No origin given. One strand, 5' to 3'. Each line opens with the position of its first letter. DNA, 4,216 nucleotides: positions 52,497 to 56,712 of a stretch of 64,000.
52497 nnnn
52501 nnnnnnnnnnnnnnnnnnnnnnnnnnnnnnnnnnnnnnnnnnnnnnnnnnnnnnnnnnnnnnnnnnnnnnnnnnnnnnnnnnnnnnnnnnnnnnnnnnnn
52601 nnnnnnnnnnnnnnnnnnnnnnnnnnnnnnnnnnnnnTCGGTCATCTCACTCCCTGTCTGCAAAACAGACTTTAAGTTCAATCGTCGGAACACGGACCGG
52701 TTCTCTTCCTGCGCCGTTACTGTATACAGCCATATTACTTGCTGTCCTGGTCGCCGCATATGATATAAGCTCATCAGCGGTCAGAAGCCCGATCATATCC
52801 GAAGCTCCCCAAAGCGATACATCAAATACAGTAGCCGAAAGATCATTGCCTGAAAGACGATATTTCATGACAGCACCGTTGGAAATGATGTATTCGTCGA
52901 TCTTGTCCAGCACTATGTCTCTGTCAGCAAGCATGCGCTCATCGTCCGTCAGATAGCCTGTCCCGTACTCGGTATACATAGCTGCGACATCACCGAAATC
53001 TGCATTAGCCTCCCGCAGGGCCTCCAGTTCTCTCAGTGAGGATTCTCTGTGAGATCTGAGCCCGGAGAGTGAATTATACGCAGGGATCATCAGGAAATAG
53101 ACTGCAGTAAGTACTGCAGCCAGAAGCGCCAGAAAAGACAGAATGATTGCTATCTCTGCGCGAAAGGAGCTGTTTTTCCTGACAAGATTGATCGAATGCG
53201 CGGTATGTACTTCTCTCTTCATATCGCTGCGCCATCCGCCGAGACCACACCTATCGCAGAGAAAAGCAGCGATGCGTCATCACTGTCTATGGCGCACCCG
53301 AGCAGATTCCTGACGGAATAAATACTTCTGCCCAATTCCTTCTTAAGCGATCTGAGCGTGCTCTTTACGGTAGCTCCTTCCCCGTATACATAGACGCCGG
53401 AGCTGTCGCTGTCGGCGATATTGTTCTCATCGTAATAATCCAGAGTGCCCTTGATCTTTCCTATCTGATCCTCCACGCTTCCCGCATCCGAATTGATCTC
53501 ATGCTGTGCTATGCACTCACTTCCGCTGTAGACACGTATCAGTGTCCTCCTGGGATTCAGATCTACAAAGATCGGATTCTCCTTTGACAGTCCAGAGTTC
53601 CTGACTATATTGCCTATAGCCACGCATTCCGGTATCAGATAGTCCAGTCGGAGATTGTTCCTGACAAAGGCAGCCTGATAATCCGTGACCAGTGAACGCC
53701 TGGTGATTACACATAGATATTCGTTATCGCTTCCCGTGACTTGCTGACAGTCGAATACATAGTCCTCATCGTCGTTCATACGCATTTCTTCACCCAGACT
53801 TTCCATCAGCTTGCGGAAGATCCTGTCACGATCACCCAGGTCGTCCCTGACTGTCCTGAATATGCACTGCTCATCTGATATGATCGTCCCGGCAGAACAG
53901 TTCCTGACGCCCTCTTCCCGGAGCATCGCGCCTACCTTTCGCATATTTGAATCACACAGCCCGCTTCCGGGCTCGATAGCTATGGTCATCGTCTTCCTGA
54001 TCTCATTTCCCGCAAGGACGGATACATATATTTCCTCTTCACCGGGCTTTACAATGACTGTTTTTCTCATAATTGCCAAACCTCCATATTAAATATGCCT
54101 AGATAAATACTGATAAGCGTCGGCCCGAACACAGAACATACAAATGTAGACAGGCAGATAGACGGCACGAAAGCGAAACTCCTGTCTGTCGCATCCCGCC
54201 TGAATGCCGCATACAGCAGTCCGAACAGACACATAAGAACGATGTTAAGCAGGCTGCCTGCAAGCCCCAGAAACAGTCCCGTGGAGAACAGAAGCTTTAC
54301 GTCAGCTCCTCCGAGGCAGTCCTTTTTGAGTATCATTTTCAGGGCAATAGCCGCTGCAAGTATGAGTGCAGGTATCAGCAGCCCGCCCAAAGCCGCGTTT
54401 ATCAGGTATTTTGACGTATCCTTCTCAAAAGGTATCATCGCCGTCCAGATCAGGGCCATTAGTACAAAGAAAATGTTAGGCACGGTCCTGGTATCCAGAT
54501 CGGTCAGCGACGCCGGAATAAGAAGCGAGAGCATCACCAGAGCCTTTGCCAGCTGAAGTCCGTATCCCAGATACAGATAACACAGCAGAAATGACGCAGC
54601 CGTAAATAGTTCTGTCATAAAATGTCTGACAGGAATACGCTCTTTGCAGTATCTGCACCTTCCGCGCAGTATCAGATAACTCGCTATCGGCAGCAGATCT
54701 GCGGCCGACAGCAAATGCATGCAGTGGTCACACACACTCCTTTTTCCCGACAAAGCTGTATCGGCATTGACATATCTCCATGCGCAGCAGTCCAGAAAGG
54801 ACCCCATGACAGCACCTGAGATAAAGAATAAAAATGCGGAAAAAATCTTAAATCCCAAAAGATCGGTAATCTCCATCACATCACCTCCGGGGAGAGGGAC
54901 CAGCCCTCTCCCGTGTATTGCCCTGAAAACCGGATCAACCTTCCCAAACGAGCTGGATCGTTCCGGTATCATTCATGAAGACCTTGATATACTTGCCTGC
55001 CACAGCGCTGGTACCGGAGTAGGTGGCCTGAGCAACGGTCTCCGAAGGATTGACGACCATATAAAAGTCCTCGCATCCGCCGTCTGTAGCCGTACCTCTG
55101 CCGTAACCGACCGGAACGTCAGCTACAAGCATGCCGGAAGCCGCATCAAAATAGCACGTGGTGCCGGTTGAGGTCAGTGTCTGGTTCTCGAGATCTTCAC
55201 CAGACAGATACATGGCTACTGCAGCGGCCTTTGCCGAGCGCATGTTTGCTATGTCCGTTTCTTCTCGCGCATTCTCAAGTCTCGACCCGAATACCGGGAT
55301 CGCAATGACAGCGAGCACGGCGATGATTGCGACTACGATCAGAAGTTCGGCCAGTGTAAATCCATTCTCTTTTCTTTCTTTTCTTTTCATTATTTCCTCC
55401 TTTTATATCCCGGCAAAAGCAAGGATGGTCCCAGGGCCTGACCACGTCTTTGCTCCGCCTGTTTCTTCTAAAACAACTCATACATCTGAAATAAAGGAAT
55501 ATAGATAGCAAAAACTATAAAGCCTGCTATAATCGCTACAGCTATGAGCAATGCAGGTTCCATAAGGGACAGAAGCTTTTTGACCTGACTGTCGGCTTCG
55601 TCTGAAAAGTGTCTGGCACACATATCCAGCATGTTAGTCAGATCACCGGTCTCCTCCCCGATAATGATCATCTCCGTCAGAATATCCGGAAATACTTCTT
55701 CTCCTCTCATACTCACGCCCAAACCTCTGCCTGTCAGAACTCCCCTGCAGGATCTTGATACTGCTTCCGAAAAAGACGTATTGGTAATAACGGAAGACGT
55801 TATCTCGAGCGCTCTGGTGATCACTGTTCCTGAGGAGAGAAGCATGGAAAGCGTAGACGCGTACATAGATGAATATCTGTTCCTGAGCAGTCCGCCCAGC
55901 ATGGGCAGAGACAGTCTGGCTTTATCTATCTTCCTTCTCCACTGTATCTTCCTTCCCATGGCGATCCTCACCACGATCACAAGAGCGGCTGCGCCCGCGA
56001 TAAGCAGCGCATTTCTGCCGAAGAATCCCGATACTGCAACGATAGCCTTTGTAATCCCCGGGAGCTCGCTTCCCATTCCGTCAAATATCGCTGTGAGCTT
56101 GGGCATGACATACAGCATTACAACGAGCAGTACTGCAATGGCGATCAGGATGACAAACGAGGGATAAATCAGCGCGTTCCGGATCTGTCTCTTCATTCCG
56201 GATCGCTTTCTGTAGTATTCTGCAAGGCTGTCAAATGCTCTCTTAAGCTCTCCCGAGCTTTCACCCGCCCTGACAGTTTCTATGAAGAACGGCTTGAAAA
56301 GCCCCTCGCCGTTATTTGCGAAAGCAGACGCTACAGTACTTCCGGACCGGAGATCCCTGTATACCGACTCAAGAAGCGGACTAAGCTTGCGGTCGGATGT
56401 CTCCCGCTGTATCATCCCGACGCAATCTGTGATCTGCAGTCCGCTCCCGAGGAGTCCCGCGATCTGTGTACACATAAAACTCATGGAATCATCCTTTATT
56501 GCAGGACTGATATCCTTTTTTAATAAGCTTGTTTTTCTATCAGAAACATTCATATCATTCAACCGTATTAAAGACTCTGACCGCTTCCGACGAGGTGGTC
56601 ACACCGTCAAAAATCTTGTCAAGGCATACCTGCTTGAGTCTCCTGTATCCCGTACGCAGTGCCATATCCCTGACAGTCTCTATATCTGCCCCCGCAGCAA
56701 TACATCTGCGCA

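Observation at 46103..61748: Accessory-looking Gram-positive type IV pilus locus built around three adhesin-sized cargo proteins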

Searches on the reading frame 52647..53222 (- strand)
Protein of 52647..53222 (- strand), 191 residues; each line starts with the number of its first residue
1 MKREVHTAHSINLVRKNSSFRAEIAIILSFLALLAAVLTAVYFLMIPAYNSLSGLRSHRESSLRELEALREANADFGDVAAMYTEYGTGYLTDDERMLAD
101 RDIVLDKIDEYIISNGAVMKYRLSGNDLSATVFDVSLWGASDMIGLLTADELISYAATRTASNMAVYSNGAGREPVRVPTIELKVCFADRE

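Call 5: search_protein_families(library=pfam, proteins=[window:52647-53222:-], max_evalue=0.1)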
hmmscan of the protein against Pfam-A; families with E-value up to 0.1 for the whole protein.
window:52647-53222:- (191 aa): 0 families

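Call 29: search_solved_structures(query=A3, max_evalue=10)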
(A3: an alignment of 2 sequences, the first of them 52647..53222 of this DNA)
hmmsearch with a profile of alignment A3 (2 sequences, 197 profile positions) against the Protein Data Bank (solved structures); distinct sequences matched with E-value up to 10: 4.
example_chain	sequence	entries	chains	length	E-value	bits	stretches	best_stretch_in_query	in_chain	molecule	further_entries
2ej9_A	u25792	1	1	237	0.21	14.4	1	78-143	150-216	Putative biotin ligase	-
4ytd_A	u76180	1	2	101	0.73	12.6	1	54-101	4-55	Protein bicaudal D homolog 1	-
1cyd_A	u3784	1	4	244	0.96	12.2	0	132-195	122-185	CARBONYL REDUCTASE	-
4oqp_A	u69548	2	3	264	1.2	11.9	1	69-148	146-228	Deoxyribonucleoside regulator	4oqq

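Call 43: search_protein_families(library=ncbifam, proteins=[window:52647-53222:-], max_evalue=0.1)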
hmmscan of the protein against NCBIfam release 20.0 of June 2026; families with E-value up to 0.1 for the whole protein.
window:52647-53222:- (191 aa): 1 family
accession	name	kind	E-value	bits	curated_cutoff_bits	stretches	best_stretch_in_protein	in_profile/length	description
TIGR01363.1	strep_his_triad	subfamily_domain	0.044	12.7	33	1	83-131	176-223/348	pneumococcal-type histidine triad protein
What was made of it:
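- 52647..53222 (-): PilN-like protein. It has one transmembrane segment (18-52) and an N-terminal SINLV motif resembling the INLLP motif of PilN. There is no HMM or PDB sequence hit (calls 5, 29, 43).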

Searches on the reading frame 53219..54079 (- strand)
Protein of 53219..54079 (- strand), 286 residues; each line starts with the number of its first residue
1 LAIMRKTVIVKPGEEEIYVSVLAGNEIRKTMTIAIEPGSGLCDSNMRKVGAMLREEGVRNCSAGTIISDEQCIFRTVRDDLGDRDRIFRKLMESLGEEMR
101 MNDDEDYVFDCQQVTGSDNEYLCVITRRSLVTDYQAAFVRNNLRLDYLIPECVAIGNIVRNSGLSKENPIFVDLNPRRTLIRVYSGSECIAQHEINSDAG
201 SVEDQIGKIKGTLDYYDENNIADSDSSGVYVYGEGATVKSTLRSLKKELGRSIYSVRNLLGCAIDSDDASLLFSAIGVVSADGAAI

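Call 5: search_protein_families(library=pfam, proteins=[window:53219-54079:-], max_evalue=0.1)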
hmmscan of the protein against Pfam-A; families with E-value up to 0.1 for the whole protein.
window:53219-54079:- (286 aa): 0 families
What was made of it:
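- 53219..54079 (-): Divergent PilM, an actin-like assembly protein. There is no direct Pfam hit (call 5).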

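Call 23: search_protein_representatives(protein=window:53219-54079:-)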
Query: 286 residues. Proteins with E-value up to 0.001 (for the whole library): 13; up to 1e-10: 4; up to 1e-30: 1. The best 13 are listed.
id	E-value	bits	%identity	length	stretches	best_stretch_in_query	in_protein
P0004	8.6e-181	615.3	100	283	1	4-286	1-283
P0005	2.1e-18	82.9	29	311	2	15-205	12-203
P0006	1.1e-12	64.1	23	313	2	8-199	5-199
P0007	3.7e-11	59.1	22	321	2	13-203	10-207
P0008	2.6e-10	56.4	22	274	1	45-271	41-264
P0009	1.1e-09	54.3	23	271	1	5-277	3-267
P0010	2.0e-08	50.1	24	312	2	5-206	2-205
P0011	2.5e-08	49.9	25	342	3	142-206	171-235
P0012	1.6e-07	47.2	23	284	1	51-279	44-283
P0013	1.3e-05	41.0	23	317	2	9-201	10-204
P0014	2.2e-05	40.2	96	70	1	4-31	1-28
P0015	9.1e-05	38.2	27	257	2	99-199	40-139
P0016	3.4e-04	36.3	29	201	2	120-209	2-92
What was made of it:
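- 53219..54079 (-): It has only 13 hits, itself included, among 1.84 billion representatives (call 23).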

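Call 25: search_protein_families(library=pfam, alignment_id=A2, max_evalue=0.01)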
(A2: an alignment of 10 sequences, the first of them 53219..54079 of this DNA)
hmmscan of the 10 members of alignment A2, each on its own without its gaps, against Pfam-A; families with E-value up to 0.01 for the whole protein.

A. member 1, window:53219-54079:- (286 aa): 0 families

B. families by the number of members that match (of 10 scanned): 1 family
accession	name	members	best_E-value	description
PF11104.14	PilM_2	6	7.5e-10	Type IV pilus assembly protein PilM;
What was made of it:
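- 53219..54079 (-): Six of 10 family members match PilM_2 (call 25).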

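Call 26: search_solved_structures(query=A2, max_evalue=1, show_alignments=1)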
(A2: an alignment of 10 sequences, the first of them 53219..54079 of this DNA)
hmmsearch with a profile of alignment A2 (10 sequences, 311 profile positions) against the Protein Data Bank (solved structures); distinct sequences matched with E-value up to 1: 8.
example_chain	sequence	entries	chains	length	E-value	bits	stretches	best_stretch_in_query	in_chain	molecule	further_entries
3jc8_Ma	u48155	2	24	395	1.5e-16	63.8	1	36-284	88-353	Type IV pilus biogenesis protein PilM | PilM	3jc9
5eox_A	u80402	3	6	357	1e-11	47.9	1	31-281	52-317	Type 4 fimbrial biogenesis protein PilM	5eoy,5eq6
5eou_A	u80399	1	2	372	1.2e-11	47.7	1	31-281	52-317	Type 4 fimbrial biogenesis protein PilM,Type 4 fimbrial biogenesis protein PilN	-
3h1q_A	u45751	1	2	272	0.0033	20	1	132-282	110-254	Ethanolamine utilization protein EutJ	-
3wt0_A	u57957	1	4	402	0.05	16.1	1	123-219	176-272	Cell division protein FtsA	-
3k4o_A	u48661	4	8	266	0.17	14.4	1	230-273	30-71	isopentenyl phosphate kinase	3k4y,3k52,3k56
2ych_A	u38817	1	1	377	0.62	12.5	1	41-209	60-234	COMPETENCE PROTEIN PILM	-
4pht_X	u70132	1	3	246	0.89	12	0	70-154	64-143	Type II secretion system protein L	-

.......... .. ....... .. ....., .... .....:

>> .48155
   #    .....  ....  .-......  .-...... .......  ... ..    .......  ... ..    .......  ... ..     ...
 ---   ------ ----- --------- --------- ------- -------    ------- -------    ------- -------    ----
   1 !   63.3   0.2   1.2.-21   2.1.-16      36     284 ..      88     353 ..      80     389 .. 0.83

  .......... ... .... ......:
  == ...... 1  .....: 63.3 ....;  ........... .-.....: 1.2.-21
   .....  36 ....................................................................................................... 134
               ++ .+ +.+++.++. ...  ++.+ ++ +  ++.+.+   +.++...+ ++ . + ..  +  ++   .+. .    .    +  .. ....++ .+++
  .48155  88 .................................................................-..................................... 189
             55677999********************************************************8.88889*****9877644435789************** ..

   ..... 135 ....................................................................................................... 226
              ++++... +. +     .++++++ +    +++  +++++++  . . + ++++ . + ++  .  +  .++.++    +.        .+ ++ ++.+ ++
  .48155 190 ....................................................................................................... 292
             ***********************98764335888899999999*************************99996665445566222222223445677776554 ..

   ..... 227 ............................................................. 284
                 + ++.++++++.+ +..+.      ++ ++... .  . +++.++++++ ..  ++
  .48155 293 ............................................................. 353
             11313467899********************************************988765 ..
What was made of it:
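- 53219..54079 (-): The family profile matches PDB PilM 3jc8 at 1.5e-16 and 5eox at 1e-11 (call 26).
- On Type IVa pilus system of monoderms (Tfpa): The family profile matches PDB PilM at 1.5e-16, and 6 of 10 family members match PilM_2 (calls 25, 26).
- On Competence (Com) pilus: PilM is present (call 26).
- On Type II secretion system: GspL scores only 0.89 (call 26).
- Checked: PilM is supported by a family profile (calls 25, 26).
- PilM by profile: calls 23, 25 and 26. The PilM profile matches PilM at 1.5e-16 but GspL only at 0.89 (call 26).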

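Call 31: find_encoding_contigs(protein=P0005, flank=10000, max_places=3)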
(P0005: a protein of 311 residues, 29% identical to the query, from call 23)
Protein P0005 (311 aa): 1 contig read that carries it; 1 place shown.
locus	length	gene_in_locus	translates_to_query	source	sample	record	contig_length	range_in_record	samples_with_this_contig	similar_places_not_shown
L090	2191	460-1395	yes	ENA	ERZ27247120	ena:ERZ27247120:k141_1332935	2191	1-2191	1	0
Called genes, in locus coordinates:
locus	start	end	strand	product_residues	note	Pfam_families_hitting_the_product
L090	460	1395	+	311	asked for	PF11104:PilM_2 (weak)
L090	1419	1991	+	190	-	-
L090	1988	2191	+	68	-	?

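Call 43: search_protein_families(library=ncbifam, proteins=[window:53219-54079:-], max_evalue=0.1)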
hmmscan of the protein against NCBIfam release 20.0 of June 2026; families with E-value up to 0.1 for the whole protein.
window:53219-54079:- (286 aa): 0 families

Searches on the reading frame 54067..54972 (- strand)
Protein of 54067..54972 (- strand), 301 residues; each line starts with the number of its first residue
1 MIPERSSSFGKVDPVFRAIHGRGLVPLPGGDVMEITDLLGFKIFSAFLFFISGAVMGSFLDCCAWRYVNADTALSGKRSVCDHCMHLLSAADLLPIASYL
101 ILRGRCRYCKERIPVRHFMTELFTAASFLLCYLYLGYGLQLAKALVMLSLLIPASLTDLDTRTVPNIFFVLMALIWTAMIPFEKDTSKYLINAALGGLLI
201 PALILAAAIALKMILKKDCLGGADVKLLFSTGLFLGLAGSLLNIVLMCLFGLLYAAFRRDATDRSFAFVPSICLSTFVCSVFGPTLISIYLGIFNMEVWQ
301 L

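Call 5: search_protein_families(library=pfam, proteins=[window:54067-54972:-], max_evalue=0.1)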
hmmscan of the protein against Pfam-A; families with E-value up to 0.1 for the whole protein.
window:54067-54972:- (301 aa): 4 families
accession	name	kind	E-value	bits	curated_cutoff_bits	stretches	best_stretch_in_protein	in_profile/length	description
PF06750.18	A24_N_bact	-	3.4e-24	85.2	23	1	51-133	1-82/84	Bacterial Peptidase A24 N-terminal domain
PF01478.23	Peptidase_A24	-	1.1e-10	42.4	26.5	1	145-255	1-103/104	Type IV leader peptidase family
PF24364.1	DUF7520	-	0.037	14.4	27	0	245-295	16-66/78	Family of unknown function (DUF7520)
PF07123.17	PsbW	-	0.047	14.1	25.4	1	230-257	89-116/133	Photosystem II reaction centre W protein (PsbW)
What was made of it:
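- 54067..54972 (-): PilD prepilin peptidase and N-methylase. Public gene calls start at 54876, giving 269 aa. A24_N_bact 3.4e-24 and Peptidase_A24 1.1e-10 (call 5).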

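Call 84: search_protein_families(library=ncbifam, proteins=[window:54067-54972:-], max_evalue=0.00001)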
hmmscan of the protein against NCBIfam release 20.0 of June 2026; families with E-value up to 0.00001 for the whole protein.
window:54067-54972:- (301 aa): 0 families

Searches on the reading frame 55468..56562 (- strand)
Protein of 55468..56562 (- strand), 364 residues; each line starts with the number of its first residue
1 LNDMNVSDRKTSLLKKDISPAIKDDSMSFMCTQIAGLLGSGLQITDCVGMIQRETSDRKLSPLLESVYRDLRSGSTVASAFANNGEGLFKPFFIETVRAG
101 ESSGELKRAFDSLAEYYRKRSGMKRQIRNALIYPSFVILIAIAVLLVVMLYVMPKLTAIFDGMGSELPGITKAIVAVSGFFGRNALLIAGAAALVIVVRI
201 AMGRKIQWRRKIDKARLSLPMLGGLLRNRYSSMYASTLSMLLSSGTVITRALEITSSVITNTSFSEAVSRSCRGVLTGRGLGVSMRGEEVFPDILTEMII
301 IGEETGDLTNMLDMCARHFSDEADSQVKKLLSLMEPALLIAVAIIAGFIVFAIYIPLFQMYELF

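Call 4: search_protein_families(library=pfam, proteins=[window:55468-56562:-], max_evalue=0.1)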
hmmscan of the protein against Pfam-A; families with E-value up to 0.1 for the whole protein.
window:55468-56562:- (364 aa): 3 families
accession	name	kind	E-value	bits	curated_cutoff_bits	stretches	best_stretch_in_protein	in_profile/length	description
PF00482.28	T2SSF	-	2.1e-54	183.2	25.2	2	31-154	2-125/125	Type II secretion system (T2SS), protein F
PF06686.16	SpoIIIAC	-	0.012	16.2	24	1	136-162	26-52/56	Stage III sporulation protein AC/AD protein family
PF00689.26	Cation_ATPase_C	-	0.058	13.6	27.3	0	333-359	116-142/175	Cation transporting ATPase, C-terminus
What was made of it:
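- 55468..56562 (-): PilC/GspF platform protein. T2SSF 2.1e-54 with two stretches (call 4).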

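Call 84: search_protein_families(library=ncbifam, proteins=[window:55468-56562:-], max_evalue=0.00001)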
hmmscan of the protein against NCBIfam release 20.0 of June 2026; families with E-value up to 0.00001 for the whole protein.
window:55468-56562:- (364 aa): 6 families
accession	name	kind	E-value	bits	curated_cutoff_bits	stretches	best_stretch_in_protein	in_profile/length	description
TIGR02120.1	GspF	equivalog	2.9e-83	280.3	424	1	12-362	50-399/401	type II secretion system inner membrane protein GspF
NF052607.1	T4PiliAsmPilCThrm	equivalog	8.4e-65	219.4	700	1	19-360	62-400/406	type IV pilus assembly protein PilC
NF007861.0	PRK10573.1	equivalog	2.8e-60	204.5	401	1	24-361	58-395/401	protein transport protein HofC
NF052606.1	T4PiliAsmPilCMyx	equivalog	1e-56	192.6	700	1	27-361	82-415/419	type IV pilus assembly protein PilC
NF047826.1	T3SSXpsF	equivalog_domain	4.3e-49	167.4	650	1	19-360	60-400/405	type II secretion system protein XpsF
NF041012.2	T4P_ComGB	equivalog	1.1e-37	130.2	240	1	30-361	6-331/332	competence type IV pilus assembly protein ComGB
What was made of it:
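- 55468..56562 (-): GspF 280 bits and PilC 219 bits, both below cut-off (call 84).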
